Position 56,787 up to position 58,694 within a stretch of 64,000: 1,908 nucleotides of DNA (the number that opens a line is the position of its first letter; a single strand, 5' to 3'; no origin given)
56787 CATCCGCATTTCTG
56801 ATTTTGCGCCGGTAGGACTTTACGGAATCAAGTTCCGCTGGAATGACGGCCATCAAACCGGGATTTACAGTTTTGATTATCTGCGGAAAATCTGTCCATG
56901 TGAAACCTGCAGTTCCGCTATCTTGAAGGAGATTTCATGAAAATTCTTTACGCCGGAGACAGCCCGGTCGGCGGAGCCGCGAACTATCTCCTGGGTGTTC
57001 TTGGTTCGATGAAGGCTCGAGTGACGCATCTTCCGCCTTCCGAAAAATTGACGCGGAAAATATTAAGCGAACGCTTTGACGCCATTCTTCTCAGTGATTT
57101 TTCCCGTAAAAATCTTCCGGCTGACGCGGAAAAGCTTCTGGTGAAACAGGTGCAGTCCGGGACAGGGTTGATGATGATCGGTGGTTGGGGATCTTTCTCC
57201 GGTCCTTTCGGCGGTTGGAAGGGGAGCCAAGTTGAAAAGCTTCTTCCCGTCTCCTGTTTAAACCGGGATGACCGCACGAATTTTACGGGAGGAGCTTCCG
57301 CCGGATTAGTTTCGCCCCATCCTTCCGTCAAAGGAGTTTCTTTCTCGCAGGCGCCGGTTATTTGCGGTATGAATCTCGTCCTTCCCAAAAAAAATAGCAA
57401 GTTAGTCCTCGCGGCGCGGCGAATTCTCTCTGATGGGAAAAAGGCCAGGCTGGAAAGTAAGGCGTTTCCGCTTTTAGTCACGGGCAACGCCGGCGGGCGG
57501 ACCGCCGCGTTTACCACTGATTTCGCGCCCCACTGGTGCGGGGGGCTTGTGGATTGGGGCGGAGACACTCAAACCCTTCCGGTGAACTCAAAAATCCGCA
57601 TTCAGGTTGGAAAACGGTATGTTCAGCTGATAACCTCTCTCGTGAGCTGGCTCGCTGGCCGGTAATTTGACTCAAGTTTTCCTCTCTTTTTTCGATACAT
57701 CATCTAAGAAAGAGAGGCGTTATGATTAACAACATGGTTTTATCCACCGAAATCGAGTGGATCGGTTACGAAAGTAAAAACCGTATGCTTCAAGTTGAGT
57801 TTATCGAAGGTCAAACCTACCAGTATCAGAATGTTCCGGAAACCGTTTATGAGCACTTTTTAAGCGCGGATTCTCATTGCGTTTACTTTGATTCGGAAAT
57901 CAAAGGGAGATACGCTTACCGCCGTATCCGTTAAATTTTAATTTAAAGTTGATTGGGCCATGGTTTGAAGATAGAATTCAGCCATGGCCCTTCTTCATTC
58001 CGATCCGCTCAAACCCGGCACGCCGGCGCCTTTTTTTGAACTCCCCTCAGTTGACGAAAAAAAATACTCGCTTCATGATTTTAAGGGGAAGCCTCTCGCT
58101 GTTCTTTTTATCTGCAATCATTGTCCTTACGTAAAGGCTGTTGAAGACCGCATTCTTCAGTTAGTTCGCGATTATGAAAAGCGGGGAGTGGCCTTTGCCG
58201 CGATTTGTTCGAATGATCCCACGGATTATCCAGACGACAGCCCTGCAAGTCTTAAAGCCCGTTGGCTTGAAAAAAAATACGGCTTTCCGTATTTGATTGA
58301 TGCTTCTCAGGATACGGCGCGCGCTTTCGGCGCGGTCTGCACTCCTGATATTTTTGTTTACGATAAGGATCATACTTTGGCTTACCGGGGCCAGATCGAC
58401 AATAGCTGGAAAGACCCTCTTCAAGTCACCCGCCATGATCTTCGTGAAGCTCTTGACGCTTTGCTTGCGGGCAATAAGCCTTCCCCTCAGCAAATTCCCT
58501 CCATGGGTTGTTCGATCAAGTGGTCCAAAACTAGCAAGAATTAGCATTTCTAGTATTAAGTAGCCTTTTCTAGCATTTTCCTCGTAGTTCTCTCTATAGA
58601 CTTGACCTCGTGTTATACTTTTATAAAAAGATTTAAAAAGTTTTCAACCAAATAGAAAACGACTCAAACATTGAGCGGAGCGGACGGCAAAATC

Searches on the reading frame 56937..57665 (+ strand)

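Call 41: search_protein_families(library=pfam, proteins=[window:56937-57665:+], max_evalue=0.001)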
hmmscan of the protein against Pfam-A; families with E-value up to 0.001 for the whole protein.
window:56937-57665:+ (242 aa): 1 family
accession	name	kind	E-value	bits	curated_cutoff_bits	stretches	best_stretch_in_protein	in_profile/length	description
PF07090.17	GATase1_like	-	1.1e-22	81.3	27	1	55-209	87-233/247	Putative glutamine amidotransferase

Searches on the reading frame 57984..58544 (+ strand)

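Call 41: search_protein_families(library=pfam, proteins=[window:57984-58544:+], max_evalue=0.001)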
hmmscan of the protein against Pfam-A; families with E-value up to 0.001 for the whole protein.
window:57984-58544:+ (186 aa): 3 families
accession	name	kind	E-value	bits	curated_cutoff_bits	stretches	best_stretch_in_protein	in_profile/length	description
PF00578.27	AhpC-TSA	-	4.7e-20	72.2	26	1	11-134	1-123/124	AhpC/TSA family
PF08534.16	Redoxin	-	2e-16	60.5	26.6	1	10-143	1-139/148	Redoxin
PF13098.12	Thioredoxin_2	-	1.4e-07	32.3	27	1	34-138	4-95/104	Thioredoxin-like domain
